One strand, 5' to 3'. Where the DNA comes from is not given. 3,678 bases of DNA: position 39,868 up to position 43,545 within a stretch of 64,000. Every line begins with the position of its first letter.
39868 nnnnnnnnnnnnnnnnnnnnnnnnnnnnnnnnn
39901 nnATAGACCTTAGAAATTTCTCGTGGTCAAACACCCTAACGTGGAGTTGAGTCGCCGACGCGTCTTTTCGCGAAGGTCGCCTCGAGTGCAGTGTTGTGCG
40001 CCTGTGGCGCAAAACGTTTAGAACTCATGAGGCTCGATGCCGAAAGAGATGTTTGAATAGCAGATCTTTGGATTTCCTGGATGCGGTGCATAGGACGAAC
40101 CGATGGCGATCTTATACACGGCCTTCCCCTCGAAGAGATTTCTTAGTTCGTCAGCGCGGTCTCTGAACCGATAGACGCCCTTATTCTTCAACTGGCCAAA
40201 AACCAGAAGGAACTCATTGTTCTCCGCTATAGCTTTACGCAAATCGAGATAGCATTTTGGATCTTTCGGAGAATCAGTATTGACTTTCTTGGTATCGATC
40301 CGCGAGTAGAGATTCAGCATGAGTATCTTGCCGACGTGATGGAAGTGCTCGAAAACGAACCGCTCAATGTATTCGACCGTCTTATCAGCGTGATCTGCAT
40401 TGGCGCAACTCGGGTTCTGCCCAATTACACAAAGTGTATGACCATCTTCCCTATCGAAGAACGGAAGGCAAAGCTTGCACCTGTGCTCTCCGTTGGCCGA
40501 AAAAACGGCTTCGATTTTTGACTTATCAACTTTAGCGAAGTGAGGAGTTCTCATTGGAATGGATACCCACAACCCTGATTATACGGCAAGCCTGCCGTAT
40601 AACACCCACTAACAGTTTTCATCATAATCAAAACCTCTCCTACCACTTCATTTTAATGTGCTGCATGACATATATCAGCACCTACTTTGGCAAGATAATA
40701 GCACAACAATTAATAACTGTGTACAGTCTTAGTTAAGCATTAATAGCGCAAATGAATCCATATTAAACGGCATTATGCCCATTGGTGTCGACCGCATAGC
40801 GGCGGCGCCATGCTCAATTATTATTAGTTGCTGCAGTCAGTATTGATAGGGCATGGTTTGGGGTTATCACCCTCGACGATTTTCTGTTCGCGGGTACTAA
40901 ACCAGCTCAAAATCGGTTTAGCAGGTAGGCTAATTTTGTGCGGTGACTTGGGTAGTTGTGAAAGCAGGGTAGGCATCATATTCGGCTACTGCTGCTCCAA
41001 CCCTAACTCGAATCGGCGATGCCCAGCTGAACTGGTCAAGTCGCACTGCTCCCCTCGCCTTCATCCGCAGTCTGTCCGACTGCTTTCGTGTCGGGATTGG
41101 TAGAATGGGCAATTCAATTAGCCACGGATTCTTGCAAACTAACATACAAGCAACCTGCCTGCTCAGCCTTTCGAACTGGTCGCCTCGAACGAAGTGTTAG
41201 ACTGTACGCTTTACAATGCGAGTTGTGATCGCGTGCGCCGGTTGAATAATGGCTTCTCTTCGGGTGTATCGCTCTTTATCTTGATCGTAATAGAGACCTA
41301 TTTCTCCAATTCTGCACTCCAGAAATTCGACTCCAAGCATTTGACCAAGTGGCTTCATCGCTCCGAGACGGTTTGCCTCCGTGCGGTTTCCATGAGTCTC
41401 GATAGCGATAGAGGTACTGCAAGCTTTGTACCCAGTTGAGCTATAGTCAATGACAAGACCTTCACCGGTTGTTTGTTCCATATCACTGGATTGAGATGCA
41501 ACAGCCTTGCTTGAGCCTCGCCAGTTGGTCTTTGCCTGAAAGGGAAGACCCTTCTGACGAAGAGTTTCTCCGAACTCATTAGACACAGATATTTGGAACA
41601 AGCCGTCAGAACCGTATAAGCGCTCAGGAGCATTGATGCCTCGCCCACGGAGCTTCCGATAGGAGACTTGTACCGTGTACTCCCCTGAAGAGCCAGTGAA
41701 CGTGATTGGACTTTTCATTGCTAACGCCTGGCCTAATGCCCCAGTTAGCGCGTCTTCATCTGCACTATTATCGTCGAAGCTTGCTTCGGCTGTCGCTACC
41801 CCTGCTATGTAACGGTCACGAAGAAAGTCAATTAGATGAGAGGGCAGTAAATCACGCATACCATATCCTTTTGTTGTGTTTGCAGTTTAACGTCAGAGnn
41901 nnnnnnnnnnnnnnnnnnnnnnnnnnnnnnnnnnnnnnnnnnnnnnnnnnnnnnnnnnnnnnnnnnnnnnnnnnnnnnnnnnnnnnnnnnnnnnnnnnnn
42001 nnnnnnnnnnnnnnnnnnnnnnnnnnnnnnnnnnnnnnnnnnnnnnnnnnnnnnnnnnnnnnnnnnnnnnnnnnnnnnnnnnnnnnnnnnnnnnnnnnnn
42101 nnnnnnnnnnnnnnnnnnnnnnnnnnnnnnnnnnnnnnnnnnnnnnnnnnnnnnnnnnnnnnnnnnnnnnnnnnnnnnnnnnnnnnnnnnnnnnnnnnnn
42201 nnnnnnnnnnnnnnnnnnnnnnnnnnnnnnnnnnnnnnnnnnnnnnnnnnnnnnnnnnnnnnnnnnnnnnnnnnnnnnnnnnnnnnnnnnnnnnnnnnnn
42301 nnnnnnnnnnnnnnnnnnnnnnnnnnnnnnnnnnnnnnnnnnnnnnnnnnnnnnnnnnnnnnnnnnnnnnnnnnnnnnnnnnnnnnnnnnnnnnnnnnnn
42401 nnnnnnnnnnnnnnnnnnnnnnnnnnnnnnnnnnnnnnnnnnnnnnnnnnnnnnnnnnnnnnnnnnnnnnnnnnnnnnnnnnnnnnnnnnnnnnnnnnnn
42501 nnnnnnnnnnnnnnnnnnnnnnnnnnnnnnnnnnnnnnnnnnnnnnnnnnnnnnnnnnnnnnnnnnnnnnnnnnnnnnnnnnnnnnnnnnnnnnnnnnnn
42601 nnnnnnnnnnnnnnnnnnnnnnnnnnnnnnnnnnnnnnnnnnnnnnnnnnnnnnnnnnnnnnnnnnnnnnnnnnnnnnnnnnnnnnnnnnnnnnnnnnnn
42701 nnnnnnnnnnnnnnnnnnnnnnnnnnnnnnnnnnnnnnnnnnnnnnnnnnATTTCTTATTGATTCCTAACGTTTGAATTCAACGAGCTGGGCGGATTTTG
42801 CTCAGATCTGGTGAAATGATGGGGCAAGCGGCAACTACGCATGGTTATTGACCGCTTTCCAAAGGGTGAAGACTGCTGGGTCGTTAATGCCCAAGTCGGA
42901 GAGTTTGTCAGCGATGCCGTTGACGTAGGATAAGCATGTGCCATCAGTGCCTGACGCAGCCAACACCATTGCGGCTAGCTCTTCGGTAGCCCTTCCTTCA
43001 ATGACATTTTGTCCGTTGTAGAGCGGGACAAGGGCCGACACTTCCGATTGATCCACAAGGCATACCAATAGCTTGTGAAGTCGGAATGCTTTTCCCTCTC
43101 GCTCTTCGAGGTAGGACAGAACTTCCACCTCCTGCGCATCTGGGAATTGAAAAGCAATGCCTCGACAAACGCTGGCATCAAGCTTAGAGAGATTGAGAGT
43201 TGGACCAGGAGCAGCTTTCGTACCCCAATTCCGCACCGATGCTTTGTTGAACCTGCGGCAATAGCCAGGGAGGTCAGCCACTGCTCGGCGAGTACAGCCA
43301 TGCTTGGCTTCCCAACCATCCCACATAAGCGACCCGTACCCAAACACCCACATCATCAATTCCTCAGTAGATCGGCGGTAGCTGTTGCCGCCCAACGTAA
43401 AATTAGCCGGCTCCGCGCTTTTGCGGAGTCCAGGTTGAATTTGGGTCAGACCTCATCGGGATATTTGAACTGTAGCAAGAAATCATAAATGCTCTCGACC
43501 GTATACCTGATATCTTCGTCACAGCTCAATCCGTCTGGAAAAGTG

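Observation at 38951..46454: Integrase-less integron cassette array embedded in ICE cargo, loaded with defence-like single genes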

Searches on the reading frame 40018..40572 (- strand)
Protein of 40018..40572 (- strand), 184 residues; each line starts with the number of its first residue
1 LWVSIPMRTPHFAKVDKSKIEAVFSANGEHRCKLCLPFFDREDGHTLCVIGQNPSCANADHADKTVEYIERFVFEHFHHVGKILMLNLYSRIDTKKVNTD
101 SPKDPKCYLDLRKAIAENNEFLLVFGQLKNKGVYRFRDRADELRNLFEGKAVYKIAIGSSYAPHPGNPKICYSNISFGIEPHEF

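Call 7: search_protein_families(library=pfam, proteins=[window:40018-40572:-], max_evalue=0.01)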
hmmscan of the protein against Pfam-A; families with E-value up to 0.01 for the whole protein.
window:40018-40572:- (184 aa): 1 family
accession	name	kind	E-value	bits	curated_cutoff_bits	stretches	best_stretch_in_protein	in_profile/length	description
PF07799.17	DUF1643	-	1.6e-12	48.1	22.5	1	43-158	11-123/134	Protein of unknown function (DUF1643)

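Call 8: search_protein_families(library=padloc, proteins=[window:40018-40572:-], max_evalue=0.01)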
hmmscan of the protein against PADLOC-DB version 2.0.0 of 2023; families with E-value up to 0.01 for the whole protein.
window:40018-40572:- (184 aa): 0 families

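Call 22: search_protein_families(library=ncbifam, proteins=[window:40018-40572:-], max_evalue=0.001)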
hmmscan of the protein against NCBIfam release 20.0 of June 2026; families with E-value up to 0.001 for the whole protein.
window:40018-40572:- (184 aa): 0 families

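Call 68: find_homologous_proteins(query=window:40018-40554:-, max_evalue=0.00001)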
Query window:40018-40554:- (178 aa): 64 proteins with E <= 0.00001 among 191 candidates.
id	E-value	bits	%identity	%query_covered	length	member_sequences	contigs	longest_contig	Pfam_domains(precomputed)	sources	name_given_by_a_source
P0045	1.6e-119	414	100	100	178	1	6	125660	PF07799.18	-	-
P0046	5.8e-89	314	78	100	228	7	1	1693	PF07799.18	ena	-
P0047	4.6e-76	272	68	100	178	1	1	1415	PF07799.18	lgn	-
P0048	9.5e-71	255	65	100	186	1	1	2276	PF07799.18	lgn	-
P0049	1.0e-70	255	77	85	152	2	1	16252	PF07799.18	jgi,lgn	jgi:hypothetical protein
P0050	1.8e-68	248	75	85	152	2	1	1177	PF07799.18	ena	-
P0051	4.9e-63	230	62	100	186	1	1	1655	PF07799.18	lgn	-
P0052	2.5e-62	228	70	85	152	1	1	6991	PF07799.18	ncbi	-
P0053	2.6e-61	224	68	85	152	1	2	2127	PF07799.18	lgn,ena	-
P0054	1.3e-60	222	59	98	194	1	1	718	PF07799.18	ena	-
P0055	9.4e-59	216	57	100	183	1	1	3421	PF07799.18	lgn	-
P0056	1.1e-56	209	55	100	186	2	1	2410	PF07799.18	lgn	-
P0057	9.8e-54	200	51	100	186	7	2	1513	PF07799.18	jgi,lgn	jgi:hypothetical protein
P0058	1.7e-53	199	52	97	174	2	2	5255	PF07799.18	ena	-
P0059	1.6e-52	196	53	100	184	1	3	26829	PF07799.18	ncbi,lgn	-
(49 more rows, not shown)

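Call 69: find_encoding_contigs(protein=P0049, flank=8000, max_places=1)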
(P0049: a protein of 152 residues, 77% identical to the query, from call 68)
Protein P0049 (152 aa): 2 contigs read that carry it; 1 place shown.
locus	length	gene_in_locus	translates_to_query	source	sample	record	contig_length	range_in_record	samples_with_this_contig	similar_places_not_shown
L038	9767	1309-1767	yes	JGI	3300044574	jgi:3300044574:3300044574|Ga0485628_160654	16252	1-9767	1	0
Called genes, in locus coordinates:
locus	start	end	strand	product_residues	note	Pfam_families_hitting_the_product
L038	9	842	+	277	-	PF00872:Transposase_mut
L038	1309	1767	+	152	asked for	PF07799:DUF1643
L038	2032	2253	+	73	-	-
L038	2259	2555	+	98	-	PF05016:ParE_toxin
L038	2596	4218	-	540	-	PF02776:TPP_enzyme_N, PF00205:TPP_enzyme_M, PF02775:TPP_enzyme_C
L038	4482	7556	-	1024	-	PF01565:FAD_binding_4, PF02913:FAD-oxidase_C, PF13183:Fer4_8, PF13534:Fer4_17 (weak), PF02754:CCG (faint)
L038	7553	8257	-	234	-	PF00392:GntR, PF07729:FCD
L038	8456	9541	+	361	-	-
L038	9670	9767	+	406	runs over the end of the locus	PF00266:Aminotran_5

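Call 70: find_encoding_contigs(protein=P0046, flank=3000, max_places=1)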
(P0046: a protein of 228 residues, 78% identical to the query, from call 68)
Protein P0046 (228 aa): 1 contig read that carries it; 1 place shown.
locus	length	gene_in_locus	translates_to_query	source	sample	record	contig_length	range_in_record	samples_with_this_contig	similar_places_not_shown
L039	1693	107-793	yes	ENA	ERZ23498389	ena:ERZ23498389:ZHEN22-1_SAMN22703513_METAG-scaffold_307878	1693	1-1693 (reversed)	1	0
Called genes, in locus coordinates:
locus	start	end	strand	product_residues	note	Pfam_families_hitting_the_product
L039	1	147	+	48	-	?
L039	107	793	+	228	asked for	PF07799:DUF1643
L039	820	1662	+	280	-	-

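Call 97: search_protein_families(library=phrogs, proteins=[window:40018-40554:-], max_evalue=0.01)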
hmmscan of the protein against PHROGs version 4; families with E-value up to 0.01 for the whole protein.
window:40018-40554:- (178 aa): 1 family
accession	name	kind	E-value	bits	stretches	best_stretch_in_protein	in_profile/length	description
phrog_3230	-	unknown function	9.5e-12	46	1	10-162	5-151/167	-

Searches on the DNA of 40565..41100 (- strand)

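Call 81: search_dna_similar(query=window:40565-41100:-, collection=plasmids, mode=distant, max_rows=10, max_evalue=0.001)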
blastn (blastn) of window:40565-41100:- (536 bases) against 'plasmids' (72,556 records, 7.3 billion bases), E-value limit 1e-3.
No match.

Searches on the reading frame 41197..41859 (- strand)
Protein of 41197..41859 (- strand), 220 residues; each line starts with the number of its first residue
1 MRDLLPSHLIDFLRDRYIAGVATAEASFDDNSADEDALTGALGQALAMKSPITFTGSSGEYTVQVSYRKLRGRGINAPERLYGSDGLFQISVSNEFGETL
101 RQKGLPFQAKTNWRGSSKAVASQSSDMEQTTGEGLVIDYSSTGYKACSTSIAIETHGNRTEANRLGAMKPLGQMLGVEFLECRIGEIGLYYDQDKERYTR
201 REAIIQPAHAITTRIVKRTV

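Call 7: search_protein_families(library=pfam, proteins=[window:41197-41859:-], max_evalue=0.01)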
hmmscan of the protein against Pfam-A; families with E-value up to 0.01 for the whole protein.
window:41197-41859:- (220 aa): 0 families

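Call 8: search_protein_families(library=padloc, proteins=[window:41197-41859:-], max_evalue=0.01)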
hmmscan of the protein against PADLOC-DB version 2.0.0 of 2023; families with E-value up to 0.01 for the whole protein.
window:41197-41859:- (220 aa): 0 families

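Call 15: find_encoding_contigs(protein=window:41200-41859:-, flank=10000, max_places=10)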
Protein window:41200-41859:- (220 aa): 10 contigs read that carry it; 5 places shown.
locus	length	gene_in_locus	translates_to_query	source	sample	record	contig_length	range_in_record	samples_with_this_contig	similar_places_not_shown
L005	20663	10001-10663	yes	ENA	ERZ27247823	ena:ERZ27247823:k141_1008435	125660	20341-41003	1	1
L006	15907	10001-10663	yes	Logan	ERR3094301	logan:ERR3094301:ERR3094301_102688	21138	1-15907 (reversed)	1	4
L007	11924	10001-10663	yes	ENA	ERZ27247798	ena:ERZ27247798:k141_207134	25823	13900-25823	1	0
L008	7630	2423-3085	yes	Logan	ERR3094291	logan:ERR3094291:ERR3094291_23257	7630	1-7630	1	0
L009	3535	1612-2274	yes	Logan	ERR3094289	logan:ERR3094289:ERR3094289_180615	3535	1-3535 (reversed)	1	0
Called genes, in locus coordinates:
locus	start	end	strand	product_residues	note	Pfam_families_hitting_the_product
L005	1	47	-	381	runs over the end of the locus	-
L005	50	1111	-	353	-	-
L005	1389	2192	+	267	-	PF10263:SprT-like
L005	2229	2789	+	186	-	PF00239:Resolvase, PF08279:HTH_11 (faint), PF13412:HTH_24 (faint)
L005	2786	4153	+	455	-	PF06666:DUF1173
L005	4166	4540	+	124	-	-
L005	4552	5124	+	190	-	-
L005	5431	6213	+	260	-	PF20247:DUF6602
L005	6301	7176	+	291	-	-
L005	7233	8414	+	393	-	PF01582:TIR (faint), PF13676:TIR_2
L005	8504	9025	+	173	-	PF04752:ChaC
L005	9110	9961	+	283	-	-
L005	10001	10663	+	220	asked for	-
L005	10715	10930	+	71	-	-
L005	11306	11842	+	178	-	PF07799:DUF1643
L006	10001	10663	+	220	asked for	-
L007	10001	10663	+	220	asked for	-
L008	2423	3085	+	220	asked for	-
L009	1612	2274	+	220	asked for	-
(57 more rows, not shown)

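Call 22: search_protein_families(library=ncbifam, proteins=[window:41197-41859:-], max_evalue=0.001)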
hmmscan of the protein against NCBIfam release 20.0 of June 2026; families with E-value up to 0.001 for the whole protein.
window:41197-41859:- (220 aa): 0 families

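Call 89: search_protein_families(library=pfam, proteins=[window:41197-41859:-], max_evalue=5)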
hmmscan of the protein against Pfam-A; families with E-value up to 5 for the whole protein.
window:41197-41859:- (220 aa): 0 families

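Call 97: search_protein_families(library=phrogs, proteins=[window:41197-41859:-], max_evalue=0.01)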
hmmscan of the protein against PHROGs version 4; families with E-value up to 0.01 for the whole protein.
window:41197-41859:- (220 aa): 0 families

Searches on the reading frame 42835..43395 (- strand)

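Call 7: search_protein_families(library=pfam, proteins=[window:42835-43395:-], max_evalue=0.01)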
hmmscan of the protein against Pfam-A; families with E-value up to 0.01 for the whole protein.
window:42835-43395:- (186 aa): 1 family
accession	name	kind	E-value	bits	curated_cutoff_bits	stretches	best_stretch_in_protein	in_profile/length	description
PF04752.17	ChaC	-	6.7e-25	88.6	21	1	15-184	1-175/176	ChaC-like protein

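Call 8: search_protein_families(library=padloc, proteins=[window:42835-43395:-], max_evalue=0.01)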
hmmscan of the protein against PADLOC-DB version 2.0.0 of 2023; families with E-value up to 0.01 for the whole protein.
window:42835-43395:- (186 aa): 0 families

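Call 22: search_protein_families(library=ncbifam, proteins=[window:42835-43395:-], max_evalue=0.001)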
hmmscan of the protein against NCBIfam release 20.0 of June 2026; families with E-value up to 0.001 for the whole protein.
window:42835-43395:- (186 aa): 0 families

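Call 97: search_protein_families(library=phrogs, proteins=[window:42835-43356:-], max_evalue=0.01)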
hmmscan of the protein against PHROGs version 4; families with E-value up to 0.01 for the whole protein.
window:42835-43356:- (173 aa): 0 families
